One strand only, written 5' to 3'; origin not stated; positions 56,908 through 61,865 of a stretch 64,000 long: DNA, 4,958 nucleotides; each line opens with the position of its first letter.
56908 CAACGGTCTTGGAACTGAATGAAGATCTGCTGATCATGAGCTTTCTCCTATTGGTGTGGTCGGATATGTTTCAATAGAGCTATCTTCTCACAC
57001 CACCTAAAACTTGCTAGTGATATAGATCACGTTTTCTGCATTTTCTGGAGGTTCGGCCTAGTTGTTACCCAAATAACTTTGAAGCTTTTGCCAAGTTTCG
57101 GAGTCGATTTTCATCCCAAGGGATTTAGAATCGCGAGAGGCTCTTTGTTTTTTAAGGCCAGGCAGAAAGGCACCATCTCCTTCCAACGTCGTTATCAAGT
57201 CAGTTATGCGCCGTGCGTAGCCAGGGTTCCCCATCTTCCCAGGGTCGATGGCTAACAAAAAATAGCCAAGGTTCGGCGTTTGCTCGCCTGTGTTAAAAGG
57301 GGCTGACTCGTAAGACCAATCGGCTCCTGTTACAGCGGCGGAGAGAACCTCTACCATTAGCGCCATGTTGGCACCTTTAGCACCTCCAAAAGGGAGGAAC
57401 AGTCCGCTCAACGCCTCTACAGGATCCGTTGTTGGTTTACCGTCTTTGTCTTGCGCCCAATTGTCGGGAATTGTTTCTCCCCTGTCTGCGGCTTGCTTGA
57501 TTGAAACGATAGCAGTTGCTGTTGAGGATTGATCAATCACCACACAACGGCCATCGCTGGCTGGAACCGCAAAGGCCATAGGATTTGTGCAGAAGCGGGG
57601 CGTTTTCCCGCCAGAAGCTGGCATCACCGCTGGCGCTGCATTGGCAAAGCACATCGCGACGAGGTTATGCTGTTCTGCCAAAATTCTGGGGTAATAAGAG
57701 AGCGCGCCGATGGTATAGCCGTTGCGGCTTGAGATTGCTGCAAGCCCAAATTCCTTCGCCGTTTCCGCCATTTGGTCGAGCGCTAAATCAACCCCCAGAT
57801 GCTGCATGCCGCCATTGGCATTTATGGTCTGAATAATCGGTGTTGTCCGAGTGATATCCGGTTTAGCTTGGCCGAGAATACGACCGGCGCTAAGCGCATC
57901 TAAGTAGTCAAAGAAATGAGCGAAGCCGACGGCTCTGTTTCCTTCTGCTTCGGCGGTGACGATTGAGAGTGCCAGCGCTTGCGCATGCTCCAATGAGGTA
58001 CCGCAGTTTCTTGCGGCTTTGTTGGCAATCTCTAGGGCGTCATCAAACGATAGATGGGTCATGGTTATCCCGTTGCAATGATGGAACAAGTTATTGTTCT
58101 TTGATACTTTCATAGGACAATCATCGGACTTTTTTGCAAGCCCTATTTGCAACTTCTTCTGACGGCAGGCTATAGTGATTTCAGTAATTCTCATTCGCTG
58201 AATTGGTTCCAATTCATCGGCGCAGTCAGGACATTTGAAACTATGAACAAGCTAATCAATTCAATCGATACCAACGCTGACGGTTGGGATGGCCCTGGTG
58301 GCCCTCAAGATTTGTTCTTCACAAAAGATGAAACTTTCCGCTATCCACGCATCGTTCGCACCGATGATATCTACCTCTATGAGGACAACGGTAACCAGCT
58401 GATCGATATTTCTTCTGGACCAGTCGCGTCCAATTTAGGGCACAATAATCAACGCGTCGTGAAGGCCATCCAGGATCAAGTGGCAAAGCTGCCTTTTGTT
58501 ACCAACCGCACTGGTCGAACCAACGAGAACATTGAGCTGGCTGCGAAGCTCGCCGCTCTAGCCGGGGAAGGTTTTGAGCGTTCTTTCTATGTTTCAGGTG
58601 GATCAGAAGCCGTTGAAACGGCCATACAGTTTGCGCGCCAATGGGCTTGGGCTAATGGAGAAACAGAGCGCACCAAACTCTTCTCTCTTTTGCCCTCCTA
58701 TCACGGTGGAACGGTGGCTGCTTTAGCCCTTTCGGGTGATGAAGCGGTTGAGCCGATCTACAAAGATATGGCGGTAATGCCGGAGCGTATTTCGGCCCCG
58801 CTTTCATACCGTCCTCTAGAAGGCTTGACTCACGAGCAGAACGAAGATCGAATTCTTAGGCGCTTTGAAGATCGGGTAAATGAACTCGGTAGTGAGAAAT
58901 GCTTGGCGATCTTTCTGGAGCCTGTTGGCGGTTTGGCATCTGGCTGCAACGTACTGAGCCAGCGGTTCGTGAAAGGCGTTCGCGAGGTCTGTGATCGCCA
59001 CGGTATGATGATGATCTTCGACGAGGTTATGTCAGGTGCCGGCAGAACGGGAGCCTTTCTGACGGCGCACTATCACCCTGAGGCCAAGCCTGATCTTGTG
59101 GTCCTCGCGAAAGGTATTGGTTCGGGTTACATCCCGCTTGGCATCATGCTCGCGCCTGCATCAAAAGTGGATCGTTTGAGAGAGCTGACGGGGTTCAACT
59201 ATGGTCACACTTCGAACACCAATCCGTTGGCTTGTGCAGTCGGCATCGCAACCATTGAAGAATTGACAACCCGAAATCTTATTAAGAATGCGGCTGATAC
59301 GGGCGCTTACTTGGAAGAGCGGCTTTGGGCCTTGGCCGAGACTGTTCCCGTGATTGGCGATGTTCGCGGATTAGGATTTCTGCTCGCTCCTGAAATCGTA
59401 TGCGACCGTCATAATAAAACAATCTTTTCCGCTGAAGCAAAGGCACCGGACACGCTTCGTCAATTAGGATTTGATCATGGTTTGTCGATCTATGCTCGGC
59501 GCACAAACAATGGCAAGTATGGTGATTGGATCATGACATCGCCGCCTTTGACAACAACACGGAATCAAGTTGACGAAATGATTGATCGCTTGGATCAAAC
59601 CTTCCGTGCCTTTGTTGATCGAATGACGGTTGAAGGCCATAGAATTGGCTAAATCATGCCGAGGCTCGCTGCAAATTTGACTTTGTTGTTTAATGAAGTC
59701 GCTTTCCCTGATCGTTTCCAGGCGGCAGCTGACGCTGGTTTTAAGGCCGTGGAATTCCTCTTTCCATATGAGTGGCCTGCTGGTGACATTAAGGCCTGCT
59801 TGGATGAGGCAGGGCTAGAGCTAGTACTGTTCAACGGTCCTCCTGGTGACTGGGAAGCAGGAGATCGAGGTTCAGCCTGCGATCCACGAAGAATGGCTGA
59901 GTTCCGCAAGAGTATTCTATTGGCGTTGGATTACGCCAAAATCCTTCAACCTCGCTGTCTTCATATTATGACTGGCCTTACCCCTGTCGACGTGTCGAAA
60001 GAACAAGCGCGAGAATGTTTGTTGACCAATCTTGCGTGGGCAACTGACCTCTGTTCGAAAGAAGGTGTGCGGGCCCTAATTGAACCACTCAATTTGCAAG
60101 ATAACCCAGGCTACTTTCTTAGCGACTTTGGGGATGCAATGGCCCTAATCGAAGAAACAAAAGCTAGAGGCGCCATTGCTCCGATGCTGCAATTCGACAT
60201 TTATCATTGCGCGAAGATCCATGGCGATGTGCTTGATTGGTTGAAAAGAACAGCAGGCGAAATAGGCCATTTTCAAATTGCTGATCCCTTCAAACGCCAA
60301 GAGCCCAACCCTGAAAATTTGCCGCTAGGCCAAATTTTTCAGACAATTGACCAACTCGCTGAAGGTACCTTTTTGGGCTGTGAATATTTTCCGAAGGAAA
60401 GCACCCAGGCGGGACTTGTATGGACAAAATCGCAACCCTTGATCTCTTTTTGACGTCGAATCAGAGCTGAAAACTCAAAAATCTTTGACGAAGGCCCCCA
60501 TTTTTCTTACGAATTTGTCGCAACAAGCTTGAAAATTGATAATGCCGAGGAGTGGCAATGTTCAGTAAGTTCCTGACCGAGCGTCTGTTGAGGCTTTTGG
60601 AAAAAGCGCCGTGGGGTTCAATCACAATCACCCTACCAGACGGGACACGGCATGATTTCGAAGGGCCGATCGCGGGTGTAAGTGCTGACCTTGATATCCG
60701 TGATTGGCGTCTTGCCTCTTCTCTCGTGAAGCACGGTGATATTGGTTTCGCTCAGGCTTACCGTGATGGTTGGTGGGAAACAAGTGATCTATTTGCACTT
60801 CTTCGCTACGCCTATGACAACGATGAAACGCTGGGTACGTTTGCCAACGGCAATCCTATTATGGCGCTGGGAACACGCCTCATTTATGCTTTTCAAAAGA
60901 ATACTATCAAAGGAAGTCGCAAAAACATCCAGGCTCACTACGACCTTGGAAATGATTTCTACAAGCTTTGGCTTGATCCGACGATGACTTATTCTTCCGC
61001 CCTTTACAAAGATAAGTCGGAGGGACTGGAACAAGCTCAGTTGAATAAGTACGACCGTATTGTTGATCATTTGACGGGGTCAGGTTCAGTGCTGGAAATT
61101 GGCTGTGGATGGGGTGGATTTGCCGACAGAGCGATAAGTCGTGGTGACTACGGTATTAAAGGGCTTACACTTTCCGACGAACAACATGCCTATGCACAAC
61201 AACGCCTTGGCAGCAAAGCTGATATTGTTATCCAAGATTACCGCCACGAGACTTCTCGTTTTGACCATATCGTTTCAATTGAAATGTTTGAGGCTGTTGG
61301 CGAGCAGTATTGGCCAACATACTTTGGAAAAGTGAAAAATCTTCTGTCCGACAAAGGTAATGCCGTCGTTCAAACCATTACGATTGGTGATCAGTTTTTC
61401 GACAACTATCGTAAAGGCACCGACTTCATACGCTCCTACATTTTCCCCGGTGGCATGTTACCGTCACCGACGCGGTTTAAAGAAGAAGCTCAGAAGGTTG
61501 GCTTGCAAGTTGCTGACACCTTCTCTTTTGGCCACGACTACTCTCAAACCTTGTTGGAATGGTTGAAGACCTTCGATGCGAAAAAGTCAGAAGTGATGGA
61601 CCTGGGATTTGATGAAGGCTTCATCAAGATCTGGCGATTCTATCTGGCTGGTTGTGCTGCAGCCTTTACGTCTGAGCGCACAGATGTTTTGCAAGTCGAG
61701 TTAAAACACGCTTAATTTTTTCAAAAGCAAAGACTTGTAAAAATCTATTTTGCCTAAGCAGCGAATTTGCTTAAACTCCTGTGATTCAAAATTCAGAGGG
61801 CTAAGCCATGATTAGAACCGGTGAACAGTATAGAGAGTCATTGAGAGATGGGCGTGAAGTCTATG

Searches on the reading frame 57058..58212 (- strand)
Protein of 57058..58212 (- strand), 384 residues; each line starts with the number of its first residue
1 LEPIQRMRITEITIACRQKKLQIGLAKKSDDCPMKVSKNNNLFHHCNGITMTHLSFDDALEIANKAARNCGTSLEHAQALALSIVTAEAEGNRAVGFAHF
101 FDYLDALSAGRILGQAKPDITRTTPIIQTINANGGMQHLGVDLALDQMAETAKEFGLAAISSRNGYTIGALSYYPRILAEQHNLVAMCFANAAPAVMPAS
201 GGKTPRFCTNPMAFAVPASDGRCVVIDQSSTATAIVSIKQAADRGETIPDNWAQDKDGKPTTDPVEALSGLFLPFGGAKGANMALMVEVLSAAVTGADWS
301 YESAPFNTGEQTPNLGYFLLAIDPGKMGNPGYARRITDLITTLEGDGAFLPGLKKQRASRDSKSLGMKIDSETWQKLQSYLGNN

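Call 51: search_protein_families(library=pfam, proteins=[window:57058-58212:-], max_evalue=0.00001)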
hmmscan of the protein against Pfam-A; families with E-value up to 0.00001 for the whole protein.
window:57058-58212:- (384 aa): 1 family
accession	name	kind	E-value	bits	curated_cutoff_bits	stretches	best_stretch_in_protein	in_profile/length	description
PF02615.19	Ldh_2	-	1.1e-75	255.3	38.8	1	55-378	2-333/333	Malate/L-lactate dehydrogenase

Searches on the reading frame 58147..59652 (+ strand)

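Call 51: search_protein_families(library=pfam, proteins=[window:58147-59652:+], max_evalue=0.00001)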
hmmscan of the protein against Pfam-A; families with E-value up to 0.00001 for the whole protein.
window:58147-59652:+ (501 aa): 1 family
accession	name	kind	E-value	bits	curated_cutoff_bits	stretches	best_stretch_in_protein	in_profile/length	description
PF00202.27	Aminotran_3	-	3.2e-81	273.5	30.5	1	69-485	13-402/403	Aminotransferase class-III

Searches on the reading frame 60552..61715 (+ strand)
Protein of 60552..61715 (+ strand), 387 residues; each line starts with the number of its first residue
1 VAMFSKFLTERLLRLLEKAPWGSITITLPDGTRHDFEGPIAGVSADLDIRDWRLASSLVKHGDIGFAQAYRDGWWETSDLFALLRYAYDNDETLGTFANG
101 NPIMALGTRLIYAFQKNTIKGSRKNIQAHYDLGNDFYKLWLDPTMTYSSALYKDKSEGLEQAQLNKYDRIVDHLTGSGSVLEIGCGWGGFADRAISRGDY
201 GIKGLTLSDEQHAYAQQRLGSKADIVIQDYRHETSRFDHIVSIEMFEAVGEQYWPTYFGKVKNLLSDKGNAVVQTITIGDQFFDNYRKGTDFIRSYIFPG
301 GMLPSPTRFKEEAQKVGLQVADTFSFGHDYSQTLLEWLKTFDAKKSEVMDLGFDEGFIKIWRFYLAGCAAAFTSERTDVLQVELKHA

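Call 51: search_protein_families(library=pfam, proteins=[window:60552-61715:+], max_evalue=0.00001)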
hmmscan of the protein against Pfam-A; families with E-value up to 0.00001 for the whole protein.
window:60552-61715:+ (387 aa): 4 families
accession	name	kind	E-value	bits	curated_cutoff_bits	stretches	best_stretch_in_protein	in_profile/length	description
PF02353.26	CMAS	-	2.7e-78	263.5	27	1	122-382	6-273/273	Mycolic acid cyclopropane synthetase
PF13649.12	Methyltransf_25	-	2.2e-09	38.3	27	1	180-269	1-97/97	Methyltransferase domain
PF13489.12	Methyltransf_23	-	9.2e-09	35.7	27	1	168-320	14-161/164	Methyltransferase domain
PF08241.18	Methyltransf_11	-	7.5e-07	30.1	21.2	1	181-272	1-94/95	Methyltransferase domain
